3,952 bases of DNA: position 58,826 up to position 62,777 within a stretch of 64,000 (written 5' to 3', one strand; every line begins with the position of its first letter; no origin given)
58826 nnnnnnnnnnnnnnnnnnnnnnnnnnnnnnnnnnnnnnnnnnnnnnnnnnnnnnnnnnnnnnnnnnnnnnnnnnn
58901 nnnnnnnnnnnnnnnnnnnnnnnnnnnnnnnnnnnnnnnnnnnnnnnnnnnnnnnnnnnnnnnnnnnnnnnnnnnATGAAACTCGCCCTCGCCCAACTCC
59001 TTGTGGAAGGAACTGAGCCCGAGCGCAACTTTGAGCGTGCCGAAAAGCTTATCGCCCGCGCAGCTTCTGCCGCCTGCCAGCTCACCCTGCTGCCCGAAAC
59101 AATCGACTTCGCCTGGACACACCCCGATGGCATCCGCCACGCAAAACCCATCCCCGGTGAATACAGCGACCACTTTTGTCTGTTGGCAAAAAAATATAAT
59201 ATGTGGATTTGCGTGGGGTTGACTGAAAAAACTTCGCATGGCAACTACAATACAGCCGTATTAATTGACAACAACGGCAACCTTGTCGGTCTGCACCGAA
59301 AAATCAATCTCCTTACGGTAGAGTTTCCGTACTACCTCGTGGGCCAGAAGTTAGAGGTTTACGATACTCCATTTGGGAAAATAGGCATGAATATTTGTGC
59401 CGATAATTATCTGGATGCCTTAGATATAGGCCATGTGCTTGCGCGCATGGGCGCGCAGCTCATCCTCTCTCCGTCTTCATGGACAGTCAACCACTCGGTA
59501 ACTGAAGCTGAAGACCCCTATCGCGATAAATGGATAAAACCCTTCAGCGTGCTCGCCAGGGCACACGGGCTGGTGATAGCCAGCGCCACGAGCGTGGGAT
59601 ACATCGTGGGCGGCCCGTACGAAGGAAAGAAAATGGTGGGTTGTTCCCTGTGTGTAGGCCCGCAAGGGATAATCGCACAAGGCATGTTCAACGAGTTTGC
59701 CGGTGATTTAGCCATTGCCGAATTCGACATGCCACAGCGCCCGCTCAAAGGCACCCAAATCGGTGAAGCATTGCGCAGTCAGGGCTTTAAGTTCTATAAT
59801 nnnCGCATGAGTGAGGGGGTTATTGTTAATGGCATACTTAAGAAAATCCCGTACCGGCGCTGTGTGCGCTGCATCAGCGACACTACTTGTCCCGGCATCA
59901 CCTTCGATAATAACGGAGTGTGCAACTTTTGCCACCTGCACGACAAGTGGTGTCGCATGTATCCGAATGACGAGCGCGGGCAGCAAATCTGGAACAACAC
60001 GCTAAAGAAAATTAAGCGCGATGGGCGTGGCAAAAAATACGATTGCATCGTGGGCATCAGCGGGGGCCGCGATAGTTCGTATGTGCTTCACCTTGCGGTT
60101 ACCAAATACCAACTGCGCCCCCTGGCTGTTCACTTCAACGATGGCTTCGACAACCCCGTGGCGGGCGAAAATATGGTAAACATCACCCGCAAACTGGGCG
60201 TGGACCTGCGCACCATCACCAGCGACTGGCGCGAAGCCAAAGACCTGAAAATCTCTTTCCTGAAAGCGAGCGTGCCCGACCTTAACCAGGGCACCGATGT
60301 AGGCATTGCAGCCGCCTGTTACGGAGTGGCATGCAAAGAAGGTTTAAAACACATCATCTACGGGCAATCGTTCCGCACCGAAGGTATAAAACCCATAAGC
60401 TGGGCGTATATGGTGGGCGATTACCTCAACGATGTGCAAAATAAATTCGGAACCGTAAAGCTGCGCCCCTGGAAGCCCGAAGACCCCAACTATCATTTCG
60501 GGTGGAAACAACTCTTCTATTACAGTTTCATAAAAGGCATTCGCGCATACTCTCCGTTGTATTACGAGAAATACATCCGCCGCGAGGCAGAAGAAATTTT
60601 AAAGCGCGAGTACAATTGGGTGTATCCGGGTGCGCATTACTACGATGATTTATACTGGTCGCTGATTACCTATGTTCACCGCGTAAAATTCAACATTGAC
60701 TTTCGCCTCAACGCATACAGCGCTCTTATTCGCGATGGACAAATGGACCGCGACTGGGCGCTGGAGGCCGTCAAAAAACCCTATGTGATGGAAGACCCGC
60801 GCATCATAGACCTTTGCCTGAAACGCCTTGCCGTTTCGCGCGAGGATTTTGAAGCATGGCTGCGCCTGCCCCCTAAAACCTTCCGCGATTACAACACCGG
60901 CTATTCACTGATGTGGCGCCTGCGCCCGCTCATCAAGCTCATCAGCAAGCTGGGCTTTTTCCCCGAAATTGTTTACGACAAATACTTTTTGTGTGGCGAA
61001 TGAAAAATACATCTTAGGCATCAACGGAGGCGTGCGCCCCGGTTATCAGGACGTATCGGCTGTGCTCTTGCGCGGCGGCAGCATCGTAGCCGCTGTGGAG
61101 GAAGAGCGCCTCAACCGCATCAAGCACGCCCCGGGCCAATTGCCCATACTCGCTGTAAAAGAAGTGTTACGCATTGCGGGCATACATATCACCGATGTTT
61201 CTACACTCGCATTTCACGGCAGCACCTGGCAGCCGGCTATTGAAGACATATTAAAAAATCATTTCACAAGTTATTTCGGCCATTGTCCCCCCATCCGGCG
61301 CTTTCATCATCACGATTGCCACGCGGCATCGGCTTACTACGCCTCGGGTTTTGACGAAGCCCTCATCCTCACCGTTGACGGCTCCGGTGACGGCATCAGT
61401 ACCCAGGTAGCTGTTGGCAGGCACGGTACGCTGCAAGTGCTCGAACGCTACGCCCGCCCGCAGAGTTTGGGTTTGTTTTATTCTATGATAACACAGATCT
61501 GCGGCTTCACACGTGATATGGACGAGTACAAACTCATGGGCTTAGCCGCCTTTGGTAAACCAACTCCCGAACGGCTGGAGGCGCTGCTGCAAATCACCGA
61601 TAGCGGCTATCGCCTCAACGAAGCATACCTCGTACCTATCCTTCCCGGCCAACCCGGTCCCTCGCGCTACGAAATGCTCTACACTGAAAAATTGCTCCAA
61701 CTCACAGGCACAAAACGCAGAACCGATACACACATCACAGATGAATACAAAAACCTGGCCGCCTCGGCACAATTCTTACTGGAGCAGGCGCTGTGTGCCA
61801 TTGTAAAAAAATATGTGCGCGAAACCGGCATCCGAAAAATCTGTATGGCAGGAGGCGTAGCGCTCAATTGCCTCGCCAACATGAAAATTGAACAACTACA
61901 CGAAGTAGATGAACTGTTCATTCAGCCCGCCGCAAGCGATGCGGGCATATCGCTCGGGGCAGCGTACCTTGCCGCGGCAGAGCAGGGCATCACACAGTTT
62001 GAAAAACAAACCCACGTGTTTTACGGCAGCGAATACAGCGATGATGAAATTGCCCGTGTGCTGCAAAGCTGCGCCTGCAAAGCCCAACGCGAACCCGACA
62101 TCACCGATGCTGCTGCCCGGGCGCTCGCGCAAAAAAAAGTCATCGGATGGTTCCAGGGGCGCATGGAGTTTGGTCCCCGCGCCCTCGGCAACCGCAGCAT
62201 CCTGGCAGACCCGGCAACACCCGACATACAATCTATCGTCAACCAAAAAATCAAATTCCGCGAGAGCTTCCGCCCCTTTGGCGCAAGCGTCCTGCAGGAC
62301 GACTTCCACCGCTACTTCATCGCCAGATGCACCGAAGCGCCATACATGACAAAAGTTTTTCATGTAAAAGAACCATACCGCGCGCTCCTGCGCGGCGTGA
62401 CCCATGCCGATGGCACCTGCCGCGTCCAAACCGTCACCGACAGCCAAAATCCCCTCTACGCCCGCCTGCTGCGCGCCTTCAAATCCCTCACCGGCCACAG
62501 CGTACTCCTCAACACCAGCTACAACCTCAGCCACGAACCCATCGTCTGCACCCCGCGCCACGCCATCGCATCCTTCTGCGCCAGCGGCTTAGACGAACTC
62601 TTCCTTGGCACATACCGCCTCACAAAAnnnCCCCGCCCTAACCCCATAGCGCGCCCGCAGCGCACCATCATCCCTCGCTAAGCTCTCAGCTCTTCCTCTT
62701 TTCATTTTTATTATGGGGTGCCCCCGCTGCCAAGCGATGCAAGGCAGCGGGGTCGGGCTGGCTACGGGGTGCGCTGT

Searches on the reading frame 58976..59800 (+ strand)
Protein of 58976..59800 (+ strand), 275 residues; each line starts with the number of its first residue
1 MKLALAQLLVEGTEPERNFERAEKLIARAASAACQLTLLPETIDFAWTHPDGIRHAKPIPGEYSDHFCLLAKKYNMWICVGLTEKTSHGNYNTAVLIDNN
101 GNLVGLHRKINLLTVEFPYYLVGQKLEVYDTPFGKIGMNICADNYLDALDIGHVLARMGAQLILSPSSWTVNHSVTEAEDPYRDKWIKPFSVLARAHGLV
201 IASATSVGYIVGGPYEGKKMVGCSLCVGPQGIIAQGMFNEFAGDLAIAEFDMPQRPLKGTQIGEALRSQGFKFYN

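Call 11: search_protein_families(library=pfam, proteins=[window:58976-59800:+], max_evalue=0.01)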
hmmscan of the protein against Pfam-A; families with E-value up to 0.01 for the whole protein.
window:58976-59800:+ (275 aa): 1 family
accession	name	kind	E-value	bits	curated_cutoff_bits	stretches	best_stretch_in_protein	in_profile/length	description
PF00795.27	CN_hydrolase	-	1.1e-36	126.9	23.2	1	2-252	1-248/256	Carbon-nitrogen hydrolase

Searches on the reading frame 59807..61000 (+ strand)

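Call 11: search_protein_families(library=pfam, proteins=[window:59807-61000:+], max_evalue=0.01)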
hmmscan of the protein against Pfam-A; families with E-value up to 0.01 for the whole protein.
window:59807-61000:+ (398 aa): 0 families

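Call 55: search_protein_families(library=ncbifam, proteins=[window:59807-61000:+], max_evalue=0.01)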
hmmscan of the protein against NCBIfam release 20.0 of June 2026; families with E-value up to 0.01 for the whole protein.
window:59807-61000:+ (398 aa): 5 families
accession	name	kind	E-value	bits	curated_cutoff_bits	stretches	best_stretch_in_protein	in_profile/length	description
TIGR03573.1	WbuX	subfamily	1e-63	215.8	203.2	1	18-350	3-341/344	N-acetyl sugar amidotransferase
NF010367.0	PRK13795.1-2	equivalog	0.0012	17.4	456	1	76-140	239-304/584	hypothetical protein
TIGR00268.2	TIGR00268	equivalog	0.0041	16.4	150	1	79-145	15-82/259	ATP-dependent sacrificial sulfur transferase LarE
NF006351.0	PRK08576.1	equivalog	0.0048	15.5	290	1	63-136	222-292/436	hypothetical protein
NF010366.0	PRK13795.1-1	equivalog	0.0084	14.3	745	0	64-139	253-329/667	hypothetical protein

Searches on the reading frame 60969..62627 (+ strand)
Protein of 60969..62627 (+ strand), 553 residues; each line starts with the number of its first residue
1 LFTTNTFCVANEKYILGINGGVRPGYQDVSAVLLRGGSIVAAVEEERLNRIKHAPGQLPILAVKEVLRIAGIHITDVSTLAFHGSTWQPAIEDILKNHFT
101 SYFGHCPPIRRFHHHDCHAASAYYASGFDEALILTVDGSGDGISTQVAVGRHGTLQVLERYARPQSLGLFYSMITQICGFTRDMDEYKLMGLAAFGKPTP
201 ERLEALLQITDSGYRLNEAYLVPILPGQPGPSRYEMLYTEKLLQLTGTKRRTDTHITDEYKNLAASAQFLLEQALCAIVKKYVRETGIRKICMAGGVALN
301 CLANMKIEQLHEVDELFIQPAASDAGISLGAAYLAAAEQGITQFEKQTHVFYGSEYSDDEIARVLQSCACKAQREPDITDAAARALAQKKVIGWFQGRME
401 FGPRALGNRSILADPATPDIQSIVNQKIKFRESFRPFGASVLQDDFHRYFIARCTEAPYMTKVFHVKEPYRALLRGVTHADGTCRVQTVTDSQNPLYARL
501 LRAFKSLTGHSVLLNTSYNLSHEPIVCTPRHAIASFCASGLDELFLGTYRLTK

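Call 11: search_protein_families(library=pfam, proteins=[window:60969-62627:+], max_evalue=0.01)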
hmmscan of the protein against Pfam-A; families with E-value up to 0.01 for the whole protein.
window:60969-62627:+ (553 aa): 4 families
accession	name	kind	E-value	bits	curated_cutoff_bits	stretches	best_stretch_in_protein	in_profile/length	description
PF16861.10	Carbam_trans_C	-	5.9e-65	218.4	27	1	383-553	1-170/170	Carbamoyltransferase C-terminus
PF02543.21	Carbam_trans_N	-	3.6e-47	161.9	24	1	107-332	125-345/346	Carbamoyltransferase N-terminus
PF22521.2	HypF_C_2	-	2.1e-05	24.9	27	1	258-330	164-240/241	Carbamoyltransferase, Kae1-like Domain, second subdomain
PF00814.31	TsaD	-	0.0063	16.7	24.8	0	254-313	184-243/264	tRNA N6-adenosine threonylcarbamoyltransferase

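Call 55: search_protein_families(library=ncbifam, proteins=[window:60969-62627:+], max_evalue=0.01)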
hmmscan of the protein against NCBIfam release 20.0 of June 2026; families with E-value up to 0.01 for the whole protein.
window:60969-62627:+ (553 aa): 4 families
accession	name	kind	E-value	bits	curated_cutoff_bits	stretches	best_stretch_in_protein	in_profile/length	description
NF041651.1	nodul_NodU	equivalog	5e-36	124.6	1000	1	268-521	278-525/556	nodulation protein NodU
TIGR00143.1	hypF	equivalog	1.5e-08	33.3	466.1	1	255-335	655-740/741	carbamoyltransferase HypF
TIGR00329.1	gcp_kae1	subfamily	0.00088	18.6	207.8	1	253-317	224-290/305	tRNA (adenosine(37)-N6)-threonylcarbamoyltransferase complex transferase subunit TsaD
TIGR03723.1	T6A_TsaD_YgjD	equivalog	0.0011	18.2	296.1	1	254-312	226-284/314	tRNA (adenosine(37)-N6)-threonylcarbamoyltransferase complex transferase subunit TsaD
